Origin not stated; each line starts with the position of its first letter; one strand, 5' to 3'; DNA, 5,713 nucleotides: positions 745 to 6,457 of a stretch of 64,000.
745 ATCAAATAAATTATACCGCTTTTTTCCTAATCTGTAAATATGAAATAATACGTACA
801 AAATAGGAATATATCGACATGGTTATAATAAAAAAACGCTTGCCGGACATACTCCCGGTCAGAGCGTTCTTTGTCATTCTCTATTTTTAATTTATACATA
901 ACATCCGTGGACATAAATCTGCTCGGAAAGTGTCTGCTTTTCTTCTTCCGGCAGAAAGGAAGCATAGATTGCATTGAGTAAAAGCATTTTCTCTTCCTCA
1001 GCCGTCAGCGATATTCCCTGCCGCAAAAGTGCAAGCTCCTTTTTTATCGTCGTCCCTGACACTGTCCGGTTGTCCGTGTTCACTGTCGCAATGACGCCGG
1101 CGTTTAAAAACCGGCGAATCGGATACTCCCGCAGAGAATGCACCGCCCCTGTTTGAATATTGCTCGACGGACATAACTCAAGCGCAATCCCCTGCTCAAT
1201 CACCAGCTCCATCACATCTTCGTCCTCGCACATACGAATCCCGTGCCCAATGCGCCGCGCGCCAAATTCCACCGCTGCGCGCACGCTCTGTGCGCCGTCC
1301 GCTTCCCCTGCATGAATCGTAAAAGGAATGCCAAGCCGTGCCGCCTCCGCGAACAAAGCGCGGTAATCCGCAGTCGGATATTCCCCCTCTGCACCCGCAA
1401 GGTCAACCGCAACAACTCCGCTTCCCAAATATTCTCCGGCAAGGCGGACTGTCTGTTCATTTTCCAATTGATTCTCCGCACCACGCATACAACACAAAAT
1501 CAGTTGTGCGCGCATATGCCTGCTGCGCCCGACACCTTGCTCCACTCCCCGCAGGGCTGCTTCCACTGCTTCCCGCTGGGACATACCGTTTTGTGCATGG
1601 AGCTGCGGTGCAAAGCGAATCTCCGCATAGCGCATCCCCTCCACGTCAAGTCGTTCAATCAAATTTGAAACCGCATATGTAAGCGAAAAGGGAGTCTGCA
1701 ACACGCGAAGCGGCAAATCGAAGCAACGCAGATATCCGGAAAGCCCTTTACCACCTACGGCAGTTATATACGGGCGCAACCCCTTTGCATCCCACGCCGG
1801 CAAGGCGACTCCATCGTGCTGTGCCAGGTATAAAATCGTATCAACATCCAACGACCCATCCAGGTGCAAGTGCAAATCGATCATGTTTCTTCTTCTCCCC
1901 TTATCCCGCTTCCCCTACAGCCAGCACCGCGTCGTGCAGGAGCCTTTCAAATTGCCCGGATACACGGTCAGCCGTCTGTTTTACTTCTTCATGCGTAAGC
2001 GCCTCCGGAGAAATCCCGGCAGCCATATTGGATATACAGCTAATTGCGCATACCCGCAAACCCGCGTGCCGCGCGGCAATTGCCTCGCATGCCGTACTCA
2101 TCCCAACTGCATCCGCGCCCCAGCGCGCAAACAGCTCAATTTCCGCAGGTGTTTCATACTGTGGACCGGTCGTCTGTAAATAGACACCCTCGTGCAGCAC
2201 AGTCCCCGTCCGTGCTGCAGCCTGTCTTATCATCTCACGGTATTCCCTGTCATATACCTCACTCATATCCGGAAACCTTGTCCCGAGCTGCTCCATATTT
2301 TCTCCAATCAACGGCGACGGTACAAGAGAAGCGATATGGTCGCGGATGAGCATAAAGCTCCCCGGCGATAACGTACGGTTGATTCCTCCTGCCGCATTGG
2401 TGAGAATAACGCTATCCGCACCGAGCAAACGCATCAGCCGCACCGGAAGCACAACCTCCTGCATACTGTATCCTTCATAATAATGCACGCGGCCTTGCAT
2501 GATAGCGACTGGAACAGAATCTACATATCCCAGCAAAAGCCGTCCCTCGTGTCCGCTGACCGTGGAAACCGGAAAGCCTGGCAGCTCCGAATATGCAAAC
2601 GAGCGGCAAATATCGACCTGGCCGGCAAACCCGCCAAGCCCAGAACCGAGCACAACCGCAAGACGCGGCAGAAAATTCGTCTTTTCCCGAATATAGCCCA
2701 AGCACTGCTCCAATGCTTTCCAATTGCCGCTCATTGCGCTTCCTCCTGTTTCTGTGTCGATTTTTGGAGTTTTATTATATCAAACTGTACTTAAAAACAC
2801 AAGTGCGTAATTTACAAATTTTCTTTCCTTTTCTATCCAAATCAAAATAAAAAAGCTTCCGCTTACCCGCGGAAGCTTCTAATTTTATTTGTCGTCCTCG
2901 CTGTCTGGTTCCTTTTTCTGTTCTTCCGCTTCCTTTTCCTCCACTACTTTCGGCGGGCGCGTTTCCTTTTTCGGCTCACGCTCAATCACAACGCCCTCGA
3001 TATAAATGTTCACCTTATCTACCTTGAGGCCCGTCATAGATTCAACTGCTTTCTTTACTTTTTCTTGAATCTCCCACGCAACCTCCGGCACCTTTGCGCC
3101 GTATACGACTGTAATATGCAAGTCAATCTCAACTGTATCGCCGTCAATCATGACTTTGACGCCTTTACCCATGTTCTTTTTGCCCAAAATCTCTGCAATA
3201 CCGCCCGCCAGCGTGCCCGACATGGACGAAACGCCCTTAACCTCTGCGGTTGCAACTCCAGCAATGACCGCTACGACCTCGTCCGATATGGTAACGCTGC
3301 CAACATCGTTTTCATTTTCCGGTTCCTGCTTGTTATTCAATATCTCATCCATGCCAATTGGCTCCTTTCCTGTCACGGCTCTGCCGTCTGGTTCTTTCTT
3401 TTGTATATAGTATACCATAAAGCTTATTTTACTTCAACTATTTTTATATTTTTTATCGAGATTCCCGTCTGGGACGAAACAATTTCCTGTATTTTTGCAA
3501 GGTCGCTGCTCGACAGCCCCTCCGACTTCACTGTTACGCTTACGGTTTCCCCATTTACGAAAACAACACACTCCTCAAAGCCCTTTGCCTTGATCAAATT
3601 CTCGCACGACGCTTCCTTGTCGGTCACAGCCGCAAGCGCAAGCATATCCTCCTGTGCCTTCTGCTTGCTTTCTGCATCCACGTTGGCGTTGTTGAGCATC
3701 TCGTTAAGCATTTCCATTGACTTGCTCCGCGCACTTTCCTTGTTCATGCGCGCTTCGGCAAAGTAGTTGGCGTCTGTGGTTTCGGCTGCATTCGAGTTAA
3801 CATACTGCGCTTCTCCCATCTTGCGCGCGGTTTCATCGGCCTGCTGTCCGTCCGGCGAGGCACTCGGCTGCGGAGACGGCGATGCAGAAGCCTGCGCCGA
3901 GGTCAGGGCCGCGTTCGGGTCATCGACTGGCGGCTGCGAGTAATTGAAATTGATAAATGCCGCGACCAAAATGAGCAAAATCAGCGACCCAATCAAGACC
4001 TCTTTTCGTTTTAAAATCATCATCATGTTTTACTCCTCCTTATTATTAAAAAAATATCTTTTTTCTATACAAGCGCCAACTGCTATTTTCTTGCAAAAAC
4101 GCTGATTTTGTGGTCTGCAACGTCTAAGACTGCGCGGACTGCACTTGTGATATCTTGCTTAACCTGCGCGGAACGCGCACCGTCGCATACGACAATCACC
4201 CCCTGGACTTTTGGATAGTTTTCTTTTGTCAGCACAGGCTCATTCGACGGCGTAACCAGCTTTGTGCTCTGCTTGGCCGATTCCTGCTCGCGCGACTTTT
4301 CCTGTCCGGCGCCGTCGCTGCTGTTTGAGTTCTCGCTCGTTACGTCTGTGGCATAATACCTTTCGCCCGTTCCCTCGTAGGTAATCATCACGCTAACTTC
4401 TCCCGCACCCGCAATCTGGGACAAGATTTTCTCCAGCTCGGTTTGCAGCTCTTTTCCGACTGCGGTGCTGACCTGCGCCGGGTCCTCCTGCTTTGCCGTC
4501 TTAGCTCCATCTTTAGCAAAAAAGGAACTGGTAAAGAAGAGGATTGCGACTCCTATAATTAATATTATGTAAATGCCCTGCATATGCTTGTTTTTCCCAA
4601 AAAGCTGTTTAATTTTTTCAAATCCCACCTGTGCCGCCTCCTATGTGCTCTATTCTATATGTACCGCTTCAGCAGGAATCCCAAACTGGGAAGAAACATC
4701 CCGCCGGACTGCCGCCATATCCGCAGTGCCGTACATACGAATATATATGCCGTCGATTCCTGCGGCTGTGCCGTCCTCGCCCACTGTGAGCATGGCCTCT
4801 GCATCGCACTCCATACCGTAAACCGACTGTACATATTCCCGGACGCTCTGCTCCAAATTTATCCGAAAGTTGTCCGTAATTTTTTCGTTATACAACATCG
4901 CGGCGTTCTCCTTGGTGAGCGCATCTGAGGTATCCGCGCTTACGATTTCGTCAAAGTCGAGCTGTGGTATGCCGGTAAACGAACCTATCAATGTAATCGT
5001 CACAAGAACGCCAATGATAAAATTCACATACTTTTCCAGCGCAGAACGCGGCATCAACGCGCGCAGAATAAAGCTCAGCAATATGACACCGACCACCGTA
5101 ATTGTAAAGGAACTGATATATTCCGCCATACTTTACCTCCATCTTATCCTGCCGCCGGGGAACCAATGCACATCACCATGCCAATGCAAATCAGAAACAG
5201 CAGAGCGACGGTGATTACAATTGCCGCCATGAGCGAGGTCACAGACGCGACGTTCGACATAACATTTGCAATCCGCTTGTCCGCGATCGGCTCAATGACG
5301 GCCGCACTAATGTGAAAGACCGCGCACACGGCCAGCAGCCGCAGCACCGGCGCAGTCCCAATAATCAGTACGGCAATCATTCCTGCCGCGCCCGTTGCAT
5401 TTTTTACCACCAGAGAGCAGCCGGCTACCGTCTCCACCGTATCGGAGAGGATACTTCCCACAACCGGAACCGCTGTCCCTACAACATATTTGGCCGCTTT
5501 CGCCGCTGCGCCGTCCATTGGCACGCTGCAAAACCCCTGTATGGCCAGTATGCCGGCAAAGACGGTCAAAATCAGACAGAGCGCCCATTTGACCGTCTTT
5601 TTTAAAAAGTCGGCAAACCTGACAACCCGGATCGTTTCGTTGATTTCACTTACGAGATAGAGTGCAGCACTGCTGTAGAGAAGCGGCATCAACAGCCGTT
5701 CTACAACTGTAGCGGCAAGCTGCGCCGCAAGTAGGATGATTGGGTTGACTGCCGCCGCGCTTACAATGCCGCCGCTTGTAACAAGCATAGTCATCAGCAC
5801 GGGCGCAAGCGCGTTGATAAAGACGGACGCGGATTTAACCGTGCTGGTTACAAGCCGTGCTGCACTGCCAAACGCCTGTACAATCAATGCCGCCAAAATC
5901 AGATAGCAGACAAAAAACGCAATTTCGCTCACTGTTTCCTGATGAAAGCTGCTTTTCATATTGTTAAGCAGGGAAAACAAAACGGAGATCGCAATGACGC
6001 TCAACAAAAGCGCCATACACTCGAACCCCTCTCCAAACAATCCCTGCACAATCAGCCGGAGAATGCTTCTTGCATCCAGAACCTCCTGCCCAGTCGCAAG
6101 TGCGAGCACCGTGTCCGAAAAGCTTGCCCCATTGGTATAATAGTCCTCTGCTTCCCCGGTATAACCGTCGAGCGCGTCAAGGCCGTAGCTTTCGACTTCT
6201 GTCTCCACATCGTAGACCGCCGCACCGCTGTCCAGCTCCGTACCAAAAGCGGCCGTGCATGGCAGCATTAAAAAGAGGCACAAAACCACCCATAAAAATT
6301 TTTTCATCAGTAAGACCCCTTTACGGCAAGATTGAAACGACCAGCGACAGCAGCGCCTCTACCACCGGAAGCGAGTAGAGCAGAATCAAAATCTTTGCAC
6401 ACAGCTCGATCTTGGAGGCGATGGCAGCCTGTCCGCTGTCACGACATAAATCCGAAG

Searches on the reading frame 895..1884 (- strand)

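Call 6: search_protein_families(library=pfam, proteins=[window:895-1884:-], max_evalue=0.001)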
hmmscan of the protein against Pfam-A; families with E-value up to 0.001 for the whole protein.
window:895-1884:- (330 aa): 2 families
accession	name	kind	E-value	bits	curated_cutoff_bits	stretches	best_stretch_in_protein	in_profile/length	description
PF00962.28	A_deaminase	-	2.6e-77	260.5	27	1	3-324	4-328/330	Adenosine deaminase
PF01979.26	Amidohydro_1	-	0.00016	21.5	25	1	135-280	92-258/345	Amidohydrolase family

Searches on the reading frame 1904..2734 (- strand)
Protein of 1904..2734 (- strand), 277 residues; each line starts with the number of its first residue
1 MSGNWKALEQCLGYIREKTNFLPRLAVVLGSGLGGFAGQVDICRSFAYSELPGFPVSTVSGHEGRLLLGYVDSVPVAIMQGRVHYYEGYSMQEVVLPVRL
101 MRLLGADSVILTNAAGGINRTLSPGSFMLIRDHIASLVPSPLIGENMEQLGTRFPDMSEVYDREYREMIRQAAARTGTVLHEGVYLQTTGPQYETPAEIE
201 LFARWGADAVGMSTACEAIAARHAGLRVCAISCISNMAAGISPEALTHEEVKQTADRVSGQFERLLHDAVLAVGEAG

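Call 6: search_protein_families(library=pfam, proteins=[window:1904-2734:-], max_evalue=0.001)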
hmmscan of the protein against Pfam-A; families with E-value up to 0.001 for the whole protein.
window:1904-2734:- (277 aa): 1 family
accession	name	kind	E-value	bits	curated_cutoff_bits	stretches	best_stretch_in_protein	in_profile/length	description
PF01048.26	PNP_UDP_1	-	8.6e-57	192.7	25.1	1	25-269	2-231/233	Phosphorylase superfamily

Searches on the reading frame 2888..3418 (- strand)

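Call 6: search_protein_families(library=pfam, proteins=[window:2888-3418:-], max_evalue=0.001)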
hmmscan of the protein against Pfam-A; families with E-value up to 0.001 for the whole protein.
window:2888-3418:- (177 aa): 1 family
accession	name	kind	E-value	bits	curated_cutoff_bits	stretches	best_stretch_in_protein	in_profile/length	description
PF03780.18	Asp23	-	2.6e-34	118.4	28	1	40-143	3-107/108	Asp23 family, cell envelope-related function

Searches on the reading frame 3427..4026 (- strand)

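Call 6: search_protein_families(library=pfam, proteins=[window:3427-4026:-], max_evalue=0.001)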
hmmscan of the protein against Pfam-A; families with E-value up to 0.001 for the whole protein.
window:3427-4026:- (200 aa): 1 family
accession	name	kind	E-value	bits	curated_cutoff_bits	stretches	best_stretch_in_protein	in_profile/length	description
PF12685.13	SpoIIIAH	-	1.3e-51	175.7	30.6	1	7-196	1-191/191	SpoIIIAH-like protein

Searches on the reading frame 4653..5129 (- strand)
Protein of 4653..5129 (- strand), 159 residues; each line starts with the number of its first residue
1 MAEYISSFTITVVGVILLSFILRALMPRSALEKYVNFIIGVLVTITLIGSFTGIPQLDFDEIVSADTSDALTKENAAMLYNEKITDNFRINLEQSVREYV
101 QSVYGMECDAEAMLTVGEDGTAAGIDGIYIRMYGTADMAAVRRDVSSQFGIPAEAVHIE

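Call 6: search_protein_families(library=pfam, proteins=[window:4653-5129:-], max_evalue=0.001)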
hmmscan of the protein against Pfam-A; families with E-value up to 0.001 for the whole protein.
window:4653-5129:- (159 aa): 1 family
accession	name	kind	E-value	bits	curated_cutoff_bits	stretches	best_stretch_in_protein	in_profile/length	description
PF09581.16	Spore_III_AF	-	8.7e-11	42.6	28.3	1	15-131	3-128/185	Stage III sporulation protein AF (Spore_III_AF)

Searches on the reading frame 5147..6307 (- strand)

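Call 6: search_protein_families(library=pfam, proteins=[window:5147-6307:-], max_evalue=0.001)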
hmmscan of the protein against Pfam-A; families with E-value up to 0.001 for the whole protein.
window:5147-6307:- (387 aa): 1 family
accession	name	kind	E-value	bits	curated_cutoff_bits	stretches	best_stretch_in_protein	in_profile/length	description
PF09546.15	Spore_III_AE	-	2.6e-84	283.6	27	1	62-381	2-320/321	Stage III sporulation protein AE (spore_III_AE)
